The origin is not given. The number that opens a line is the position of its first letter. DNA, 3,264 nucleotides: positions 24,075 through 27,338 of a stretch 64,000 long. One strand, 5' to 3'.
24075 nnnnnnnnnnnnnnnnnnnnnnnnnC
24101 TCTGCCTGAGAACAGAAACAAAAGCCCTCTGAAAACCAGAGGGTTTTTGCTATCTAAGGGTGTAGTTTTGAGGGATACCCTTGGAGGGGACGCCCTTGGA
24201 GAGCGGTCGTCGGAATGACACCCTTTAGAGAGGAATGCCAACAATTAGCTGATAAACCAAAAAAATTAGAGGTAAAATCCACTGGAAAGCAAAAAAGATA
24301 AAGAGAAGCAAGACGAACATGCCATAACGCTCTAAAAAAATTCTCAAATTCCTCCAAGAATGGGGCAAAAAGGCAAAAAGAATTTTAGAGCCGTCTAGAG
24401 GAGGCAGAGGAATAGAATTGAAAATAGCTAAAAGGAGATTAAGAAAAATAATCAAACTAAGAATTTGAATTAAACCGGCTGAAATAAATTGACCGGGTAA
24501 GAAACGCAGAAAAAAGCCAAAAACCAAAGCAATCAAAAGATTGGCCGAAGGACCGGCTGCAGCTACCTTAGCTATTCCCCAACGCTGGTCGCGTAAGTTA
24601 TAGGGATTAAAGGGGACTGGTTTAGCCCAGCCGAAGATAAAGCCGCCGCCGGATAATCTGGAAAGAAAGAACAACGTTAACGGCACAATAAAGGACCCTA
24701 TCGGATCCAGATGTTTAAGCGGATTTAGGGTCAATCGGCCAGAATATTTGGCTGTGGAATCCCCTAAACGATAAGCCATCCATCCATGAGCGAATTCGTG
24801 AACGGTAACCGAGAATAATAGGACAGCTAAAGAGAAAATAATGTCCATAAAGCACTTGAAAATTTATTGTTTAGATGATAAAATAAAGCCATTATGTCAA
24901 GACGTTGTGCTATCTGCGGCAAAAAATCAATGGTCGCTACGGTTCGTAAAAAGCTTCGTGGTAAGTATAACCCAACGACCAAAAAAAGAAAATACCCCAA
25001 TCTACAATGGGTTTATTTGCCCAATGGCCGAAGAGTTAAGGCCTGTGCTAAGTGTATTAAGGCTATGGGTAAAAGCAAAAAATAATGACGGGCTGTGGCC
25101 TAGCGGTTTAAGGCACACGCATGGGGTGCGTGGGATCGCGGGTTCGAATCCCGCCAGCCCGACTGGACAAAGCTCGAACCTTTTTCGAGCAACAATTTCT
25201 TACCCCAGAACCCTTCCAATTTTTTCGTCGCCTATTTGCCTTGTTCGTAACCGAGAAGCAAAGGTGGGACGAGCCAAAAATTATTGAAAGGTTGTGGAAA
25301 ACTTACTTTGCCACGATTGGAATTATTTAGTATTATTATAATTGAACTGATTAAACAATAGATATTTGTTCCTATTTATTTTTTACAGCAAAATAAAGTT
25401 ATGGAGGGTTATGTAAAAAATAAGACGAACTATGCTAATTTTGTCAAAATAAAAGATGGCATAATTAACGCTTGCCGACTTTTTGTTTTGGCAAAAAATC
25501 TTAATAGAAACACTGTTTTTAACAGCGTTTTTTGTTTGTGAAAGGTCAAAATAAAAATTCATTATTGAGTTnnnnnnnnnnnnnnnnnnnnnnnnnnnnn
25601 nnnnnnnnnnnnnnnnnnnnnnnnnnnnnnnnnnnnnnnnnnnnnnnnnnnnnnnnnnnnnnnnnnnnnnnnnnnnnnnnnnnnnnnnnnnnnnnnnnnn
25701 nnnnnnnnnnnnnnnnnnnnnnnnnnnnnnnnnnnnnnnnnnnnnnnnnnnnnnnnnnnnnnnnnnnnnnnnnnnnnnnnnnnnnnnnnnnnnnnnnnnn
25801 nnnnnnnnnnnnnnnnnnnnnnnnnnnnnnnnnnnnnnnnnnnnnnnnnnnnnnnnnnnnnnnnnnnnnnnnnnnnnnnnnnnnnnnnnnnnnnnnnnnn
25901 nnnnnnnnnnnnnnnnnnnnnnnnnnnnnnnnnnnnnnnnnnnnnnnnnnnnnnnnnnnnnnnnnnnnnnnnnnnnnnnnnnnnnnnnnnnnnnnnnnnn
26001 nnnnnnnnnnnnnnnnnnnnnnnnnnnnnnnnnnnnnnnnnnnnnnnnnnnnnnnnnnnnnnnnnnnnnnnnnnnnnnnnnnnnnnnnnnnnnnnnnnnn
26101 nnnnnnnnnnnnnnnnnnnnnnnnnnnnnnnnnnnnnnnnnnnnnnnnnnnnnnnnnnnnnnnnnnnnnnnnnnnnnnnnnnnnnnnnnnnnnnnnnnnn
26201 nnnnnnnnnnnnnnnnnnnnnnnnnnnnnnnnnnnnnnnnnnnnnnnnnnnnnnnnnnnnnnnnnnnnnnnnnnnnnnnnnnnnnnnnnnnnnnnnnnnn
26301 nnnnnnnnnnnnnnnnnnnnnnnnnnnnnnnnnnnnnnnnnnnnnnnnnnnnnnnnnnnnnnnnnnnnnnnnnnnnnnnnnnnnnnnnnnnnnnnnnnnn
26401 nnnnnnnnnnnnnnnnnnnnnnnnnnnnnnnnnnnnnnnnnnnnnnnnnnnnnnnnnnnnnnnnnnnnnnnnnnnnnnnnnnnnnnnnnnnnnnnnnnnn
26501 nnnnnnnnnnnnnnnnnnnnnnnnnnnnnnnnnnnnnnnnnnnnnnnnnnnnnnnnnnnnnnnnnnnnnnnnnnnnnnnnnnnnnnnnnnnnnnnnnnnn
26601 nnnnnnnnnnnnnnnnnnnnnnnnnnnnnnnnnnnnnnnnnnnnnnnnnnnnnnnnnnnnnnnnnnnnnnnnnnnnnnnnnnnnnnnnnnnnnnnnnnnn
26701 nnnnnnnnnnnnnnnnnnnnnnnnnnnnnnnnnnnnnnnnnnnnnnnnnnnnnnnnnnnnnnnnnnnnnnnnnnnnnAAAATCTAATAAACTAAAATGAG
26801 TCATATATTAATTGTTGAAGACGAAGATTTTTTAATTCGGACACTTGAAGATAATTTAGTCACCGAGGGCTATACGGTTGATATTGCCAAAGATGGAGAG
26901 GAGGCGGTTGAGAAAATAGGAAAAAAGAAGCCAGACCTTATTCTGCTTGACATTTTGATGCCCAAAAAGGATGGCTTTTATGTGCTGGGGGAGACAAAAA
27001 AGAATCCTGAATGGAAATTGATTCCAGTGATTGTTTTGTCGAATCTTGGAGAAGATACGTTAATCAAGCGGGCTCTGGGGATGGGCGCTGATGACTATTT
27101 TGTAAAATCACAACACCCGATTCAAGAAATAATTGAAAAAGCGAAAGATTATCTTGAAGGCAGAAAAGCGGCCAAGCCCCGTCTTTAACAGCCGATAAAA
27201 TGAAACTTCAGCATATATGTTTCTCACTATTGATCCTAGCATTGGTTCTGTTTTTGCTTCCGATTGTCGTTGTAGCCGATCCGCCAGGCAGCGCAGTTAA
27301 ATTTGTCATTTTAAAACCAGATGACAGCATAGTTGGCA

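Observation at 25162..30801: Perfect 127-bp inverted repeats bracketing a 5.6-kb kinase/regulator/dockerin/cohesin cassette, left arm starting at the last base of tRNA-Pro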

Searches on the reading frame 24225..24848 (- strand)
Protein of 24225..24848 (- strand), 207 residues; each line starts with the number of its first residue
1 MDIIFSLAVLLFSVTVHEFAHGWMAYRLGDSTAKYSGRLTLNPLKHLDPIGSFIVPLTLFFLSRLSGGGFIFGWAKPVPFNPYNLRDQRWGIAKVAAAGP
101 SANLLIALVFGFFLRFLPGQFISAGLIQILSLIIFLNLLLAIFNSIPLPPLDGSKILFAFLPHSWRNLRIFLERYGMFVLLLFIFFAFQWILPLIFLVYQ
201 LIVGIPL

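Call 13: search_protein_families(library=pfam, proteins=[window:24225-24848:-], max_evalue=0.01)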
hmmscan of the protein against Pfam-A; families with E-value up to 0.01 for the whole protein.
window:24225-24848:- (207 aa): 1 family
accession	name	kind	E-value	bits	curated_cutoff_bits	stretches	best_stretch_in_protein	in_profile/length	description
PF02163.28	Peptidase_M50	-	1.3e-15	57.8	27.2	2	120-182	153-216/221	Peptidase family M50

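Call 51: find_homologous_proteins(query=window:24225-24848:-)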
Query window:24225-24848:- (207 aa): 7996 proteins with E <= 0.001 among 8000 candidates; the best 120 are listed.
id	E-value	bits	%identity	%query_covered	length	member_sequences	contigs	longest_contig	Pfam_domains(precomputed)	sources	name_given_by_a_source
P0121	6.3e-115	400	92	99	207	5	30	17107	PF02163.29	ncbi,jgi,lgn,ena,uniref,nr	ncbi:MAG: site-2 protease family protein [Candidatus Portnoybacteria bacterium CG23_combo_of_CG06-09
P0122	9.2e-107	374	85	99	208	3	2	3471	PF02163.29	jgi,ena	-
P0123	7.1e-98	345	79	99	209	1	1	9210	PF02163.29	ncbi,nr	ncbi:MAG: site-2 protease family protein [Candidatus Portnoybacteria bacterium]|nr:site-2 protease f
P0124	2.6e-97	343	77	99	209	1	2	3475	PF02163.29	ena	-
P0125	3.0e-97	342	79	99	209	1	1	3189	PF02163.29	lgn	-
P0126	2.1e-95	336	77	98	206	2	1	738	PF02163.29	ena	-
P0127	7.6e-93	328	77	99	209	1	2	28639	PF02163.29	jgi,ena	-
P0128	3.5e-92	326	77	98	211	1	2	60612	PF02163.29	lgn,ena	-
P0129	7.5e-92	325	75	98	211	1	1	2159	PF02163.29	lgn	-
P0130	1.5e-91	324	76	98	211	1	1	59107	PF02163.29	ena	-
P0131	2.4e-91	323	76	98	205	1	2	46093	PF02163.29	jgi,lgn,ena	-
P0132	4.7e-91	322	76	98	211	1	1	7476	PF02163.29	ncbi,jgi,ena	-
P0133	5.6e-91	322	77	98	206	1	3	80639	PF02163.29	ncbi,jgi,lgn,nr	ncbi:MAG: site-2 protease family protein [Parcubacteria group bacterium]|nr:site-2 protease family p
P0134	2.7e-90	320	74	98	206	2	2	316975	PF02163.29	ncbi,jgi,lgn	-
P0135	1.4e-89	317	74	98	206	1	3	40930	PF02163.29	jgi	jgi:Zn-dependent protease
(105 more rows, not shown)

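Call 52: find_encoding_contigs(protein=P0121, flank=10000, max_places=8)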
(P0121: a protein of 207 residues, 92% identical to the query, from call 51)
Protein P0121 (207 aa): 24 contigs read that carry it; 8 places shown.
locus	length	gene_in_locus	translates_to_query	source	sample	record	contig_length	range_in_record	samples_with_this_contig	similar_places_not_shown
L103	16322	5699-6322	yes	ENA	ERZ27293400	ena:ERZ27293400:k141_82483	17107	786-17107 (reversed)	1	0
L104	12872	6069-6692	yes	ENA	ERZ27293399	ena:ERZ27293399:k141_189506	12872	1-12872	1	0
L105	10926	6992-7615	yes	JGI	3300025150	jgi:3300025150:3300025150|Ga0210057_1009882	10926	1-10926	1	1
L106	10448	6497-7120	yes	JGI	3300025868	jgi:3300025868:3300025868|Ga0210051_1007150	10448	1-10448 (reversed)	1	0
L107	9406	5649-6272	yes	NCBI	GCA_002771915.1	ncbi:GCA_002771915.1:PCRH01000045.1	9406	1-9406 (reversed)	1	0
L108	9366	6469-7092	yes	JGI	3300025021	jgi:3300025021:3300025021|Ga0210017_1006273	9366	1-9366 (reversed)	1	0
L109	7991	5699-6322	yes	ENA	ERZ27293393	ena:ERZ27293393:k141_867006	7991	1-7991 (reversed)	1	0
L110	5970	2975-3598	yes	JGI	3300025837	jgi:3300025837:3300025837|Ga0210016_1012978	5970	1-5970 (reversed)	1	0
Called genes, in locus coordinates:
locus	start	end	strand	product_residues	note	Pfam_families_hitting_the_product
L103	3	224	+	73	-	?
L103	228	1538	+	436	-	PF13567:DUF4131, PF03772:Competence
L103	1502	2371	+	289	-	PF00753:Lactamase_B, PF12706:Lactamase_B_2 (weak)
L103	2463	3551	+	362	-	PF13207:AAA_17 (faint), PF00406:ADK (weak)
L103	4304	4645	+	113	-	-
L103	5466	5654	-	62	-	PF00830:Ribosomal_L28 (weak)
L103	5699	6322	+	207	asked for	PF02163:Peptidase_M50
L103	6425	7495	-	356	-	PF00089:Trypsin, PF13365:Trypsin_2, PF13180:PDZ_2, PF17820:PDZ_6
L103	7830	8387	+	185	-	PF10114:PocR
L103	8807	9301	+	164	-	-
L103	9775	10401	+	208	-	PF02223:Thymidylate_kin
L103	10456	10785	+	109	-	PF03819:MazG (weak), PF12643:MazG-like (weak)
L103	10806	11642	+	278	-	PF13714:PEP_mutase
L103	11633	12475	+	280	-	-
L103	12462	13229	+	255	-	PF01996:F420_ligase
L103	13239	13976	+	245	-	PF05175:MTS, PF06325:PrmA, PF02475:TRM5-TYW2_MTfase (weak), PF13847:Methyltransf_31 (weak)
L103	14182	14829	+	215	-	PF13489:Methyltransf_23, PF01209:Ubie_methyltran, PF06325:PrmA (faint), PF07021:MetW (weak), PF13847:Methyltransf_31, PF08241:Methyltransf_11, PF08242:Methyltransf_12, PF13649:Methyltransf_25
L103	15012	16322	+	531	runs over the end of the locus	-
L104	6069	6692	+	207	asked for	PF02163:Peptidase_M50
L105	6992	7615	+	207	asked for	PF02163:Peptidase_M50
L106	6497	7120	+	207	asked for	PF02163:Peptidase_M50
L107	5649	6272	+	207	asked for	PF02163:Peptidase_M50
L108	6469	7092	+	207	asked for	PF02163:Peptidase_M50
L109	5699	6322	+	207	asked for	PF02163:Peptidase_M50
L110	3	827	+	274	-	?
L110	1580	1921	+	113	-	-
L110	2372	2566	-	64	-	-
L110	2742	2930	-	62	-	PF00830:Ribosomal_L28 (weak)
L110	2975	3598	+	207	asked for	PF02163:Peptidase_M50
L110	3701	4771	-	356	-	PF00089:Trypsin, PF13365:Trypsin_2, PF13180:PDZ_2, PF17820:PDZ_6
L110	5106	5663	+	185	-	PF10114:PocR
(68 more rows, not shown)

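Call 58: find_encoding_contigs(protein=P0133, flank=10000, max_places=3)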
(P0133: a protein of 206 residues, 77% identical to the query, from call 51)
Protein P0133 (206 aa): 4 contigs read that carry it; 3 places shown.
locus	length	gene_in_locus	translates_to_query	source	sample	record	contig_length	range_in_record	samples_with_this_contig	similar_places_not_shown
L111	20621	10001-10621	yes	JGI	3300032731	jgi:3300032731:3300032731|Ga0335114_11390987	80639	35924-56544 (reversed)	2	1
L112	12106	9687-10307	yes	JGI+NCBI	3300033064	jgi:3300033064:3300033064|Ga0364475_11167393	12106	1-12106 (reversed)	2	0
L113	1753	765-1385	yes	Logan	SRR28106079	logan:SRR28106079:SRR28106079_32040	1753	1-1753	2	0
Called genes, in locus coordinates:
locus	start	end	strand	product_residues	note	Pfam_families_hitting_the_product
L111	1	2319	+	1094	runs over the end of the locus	PF03477:ATP-cone, PF00317:Ribonuc_red_lgN, PF02867:Ribonuc_red_lgC, PF14890:Intein_splicing, PF14528:LAGLIDADG_3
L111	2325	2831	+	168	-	PF02572:CobA_CobO_BtuR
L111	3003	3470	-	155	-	-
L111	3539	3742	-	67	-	-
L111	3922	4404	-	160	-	-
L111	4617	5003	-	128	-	-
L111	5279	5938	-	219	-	-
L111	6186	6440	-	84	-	-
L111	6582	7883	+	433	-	PF13567:DUF4131, PF03772:Competence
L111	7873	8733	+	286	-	PF00753:Lactamase_B, PF12706:Lactamase_B_2 (weak)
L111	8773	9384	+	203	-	PF00334:NDK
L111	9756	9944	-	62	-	PF00830:Ribosomal_L28 (weak)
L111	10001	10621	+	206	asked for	PF02163:Peptidase_M50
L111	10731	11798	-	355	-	PF00089:Trypsin, PF10459:Peptidase_S46 (faint), PF13365:Trypsin_2, PF13180:PDZ_2, PF17820:PDZ_6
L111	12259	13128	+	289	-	-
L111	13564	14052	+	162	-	-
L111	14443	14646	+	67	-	-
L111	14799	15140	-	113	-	PF02033:RBFA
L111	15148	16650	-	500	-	PF00009:GTP_EFTU, PF00071:Ras, PF01926:MMR_HSR1, PF02421:FeoB_N (weak), PF08477:Roc (weak), PF22042:EF-G_D2, PF11987:IF-2, PF03144:GTP_EFTU_D2 (weak), +2 more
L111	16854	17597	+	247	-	-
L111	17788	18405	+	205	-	PF00702:Hydrolase, PF13419:HAD_2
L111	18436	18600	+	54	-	-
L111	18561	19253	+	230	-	PF01555:N6_N4_Mtase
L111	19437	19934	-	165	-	PF14584:DUF4446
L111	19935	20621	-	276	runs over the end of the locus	PF01063:Aminotran_4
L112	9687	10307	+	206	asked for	PF02163:Peptidase_M50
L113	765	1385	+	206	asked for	PF02163:Peptidase_M50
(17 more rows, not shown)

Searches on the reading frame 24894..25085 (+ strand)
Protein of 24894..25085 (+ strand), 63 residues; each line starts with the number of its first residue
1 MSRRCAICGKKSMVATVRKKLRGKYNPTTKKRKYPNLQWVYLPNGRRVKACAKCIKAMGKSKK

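Call 13: search_protein_families(library=pfam, proteins=[window:24894-25085:+], max_evalue=0.01)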
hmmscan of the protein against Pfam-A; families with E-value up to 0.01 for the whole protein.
window:24894-25085:+ (63 aa): 1 family
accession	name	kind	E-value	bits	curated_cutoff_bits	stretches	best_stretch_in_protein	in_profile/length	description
PF00830.24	Ribosomal_L28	-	2.4e-06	27.9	27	1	3-60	1-59/60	Ribosomal L28 family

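Call 15: find_encoding_contigs(protein=window:24894-25085:+, flank=10000, max_places=10)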
Protein window:24894-25085:+ (63 aa): 4 contigs read that carry it; 4 places shown.
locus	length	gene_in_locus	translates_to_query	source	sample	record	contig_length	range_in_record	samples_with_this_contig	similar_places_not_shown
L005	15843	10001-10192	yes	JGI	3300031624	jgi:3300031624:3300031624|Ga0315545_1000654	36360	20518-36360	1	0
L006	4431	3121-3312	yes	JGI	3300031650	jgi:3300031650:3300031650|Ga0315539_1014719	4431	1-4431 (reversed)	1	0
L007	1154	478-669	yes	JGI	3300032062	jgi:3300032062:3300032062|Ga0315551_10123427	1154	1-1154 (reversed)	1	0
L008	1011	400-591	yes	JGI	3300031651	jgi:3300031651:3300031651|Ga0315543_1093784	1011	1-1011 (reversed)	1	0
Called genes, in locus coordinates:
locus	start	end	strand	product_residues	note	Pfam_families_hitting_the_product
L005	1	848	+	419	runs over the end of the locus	PF00079:Serpin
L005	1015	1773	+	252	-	PF00849:PseudoU_synth_2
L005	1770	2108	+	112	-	PF01245:Ribosomal_L19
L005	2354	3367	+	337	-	PF01636:APH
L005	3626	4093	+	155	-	PF08719:NADAR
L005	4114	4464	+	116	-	-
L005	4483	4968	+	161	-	PF14584:DUF4446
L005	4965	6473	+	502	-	PF00009:GTP_EFTU, PF00071:Ras, PF01926:MMR_HSR1, PF08477:Roc (weak), PF22042:EF-G_D2, PF11987:IF-2, PF03144:GTP_EFTU_D2 (weak), PF14578:GTP_EFTU_D4, +1 more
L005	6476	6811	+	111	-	PF02033:RBFA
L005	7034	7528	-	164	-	-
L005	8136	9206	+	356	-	PF00089:Trypsin, PF13365:Trypsin_2, PF13180:PDZ_2, PF17820:PDZ_6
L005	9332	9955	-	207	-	PF02163:Peptidase_M50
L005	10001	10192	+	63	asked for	PF00830:Ribosomal_L28 (weak)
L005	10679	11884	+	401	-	PF00989:PAS, PF08448:PAS_4, PF13426:PAS_9, PF00512:HisKA, PF02518:HATPase_c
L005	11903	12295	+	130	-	PF00072:Response_reg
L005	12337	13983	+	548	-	PF00404:Dockerin_1 (weak)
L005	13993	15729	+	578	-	PF19077:Big_13 (faint)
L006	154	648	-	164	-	-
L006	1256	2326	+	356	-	PF00089:Trypsin, PF13365:Trypsin_2, PF13180:PDZ_2, PF17820:PDZ_6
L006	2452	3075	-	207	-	PF02163:Peptidase_M50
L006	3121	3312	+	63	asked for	PF00830:Ribosomal_L28 (weak)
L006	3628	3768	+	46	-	-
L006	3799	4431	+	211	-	?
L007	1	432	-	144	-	?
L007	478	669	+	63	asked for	PF00830:Ribosomal_L28 (weak)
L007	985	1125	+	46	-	-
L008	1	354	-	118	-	?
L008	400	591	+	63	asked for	PF00830:Ribosomal_L28 (weak)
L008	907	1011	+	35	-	?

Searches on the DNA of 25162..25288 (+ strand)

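Call 42: search_dna_similar(query=window:25162-25288:+, collection=phages, mode=distant, max_evalue=0.01)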
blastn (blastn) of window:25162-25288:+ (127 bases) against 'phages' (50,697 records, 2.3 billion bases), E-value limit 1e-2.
No match.

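Call 43: search_dna_similar(query=window:25162-25288:+, collection=plasmids, mode=distant, max_evalue=0.01)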
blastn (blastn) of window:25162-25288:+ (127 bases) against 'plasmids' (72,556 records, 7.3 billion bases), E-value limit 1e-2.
No match.
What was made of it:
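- Tried and rejected: The arm found nothing in the phage and plasmid collections (calls 42, 43).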

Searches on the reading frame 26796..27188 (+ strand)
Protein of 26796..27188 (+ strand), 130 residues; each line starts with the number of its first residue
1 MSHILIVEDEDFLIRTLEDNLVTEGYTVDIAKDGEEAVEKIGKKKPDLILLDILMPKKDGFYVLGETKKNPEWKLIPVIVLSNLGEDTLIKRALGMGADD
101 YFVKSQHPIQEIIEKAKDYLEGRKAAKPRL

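Call 13: search_protein_families(library=pfam, proteins=[window:26796-27188:+], max_evalue=0.01)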
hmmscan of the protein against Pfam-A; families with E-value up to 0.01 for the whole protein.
window:26796-27188:+ (130 aa): 2 families
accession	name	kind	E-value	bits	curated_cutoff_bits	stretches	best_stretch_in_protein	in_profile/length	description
PF00072.30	Response_reg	-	1e-22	80.8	30.2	1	4-108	1-103/111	Response regulator receiver domain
PF23198.2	PDE8A_N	-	0.009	16.4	29.6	1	4-53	13-62/147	PDE8A-like, N-terminal domain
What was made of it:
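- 26796..27188 (+): Receiver-only response regulator. Pfam Response_reg (call 13).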

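Call 14: find_encoding_contigs(protein=window:26796-27188:+, flank=10000, max_places=10)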
Protein window:26796-27188:+ (130 aa): 6 contigs read that carry it; 4 places shown.
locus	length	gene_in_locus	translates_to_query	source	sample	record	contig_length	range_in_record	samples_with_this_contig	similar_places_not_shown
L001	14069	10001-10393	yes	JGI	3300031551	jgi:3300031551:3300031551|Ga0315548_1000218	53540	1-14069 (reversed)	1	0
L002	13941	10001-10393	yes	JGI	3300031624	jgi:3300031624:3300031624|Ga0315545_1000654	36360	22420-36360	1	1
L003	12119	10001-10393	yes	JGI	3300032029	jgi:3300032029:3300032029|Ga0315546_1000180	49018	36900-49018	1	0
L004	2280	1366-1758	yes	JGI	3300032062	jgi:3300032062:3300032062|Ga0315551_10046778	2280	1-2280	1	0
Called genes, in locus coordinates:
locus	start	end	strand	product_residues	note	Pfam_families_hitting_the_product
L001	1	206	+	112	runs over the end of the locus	PF01245:Ribosomal_L19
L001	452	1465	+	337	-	PF01636:APH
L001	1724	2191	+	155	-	PF08719:NADAR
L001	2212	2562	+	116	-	-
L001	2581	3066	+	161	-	PF14584:DUF4446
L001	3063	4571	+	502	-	PF00009:GTP_EFTU, PF00071:Ras, PF01926:MMR_HSR1, PF08477:Roc (weak), PF22042:EF-G_D2, PF11987:IF-2, PF03144:GTP_EFTU_D2 (weak), PF14578:GTP_EFTU_D4, +1 more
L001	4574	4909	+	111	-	PF02033:RBFA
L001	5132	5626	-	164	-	-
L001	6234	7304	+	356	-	PF00089:Trypsin, PF13365:Trypsin_2, PF13180:PDZ_2, PF17820:PDZ_6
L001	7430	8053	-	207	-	PF02163:Peptidase_M50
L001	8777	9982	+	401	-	PF00989:PAS, PF08448:PAS_4, PF13426:PAS_9, PF00512:HisKA, PF02518:HATPase_c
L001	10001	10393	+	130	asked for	PF00072:Response_reg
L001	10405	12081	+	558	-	PF00404:Dockerin_1 (weak)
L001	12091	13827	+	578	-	PF19077:Big_13 (faint)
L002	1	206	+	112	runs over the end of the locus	PF01245:Ribosomal_L19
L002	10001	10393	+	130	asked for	PF00072:Response_reg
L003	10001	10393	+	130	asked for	PF00072:Response_reg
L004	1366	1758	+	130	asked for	PF00072:Response_reg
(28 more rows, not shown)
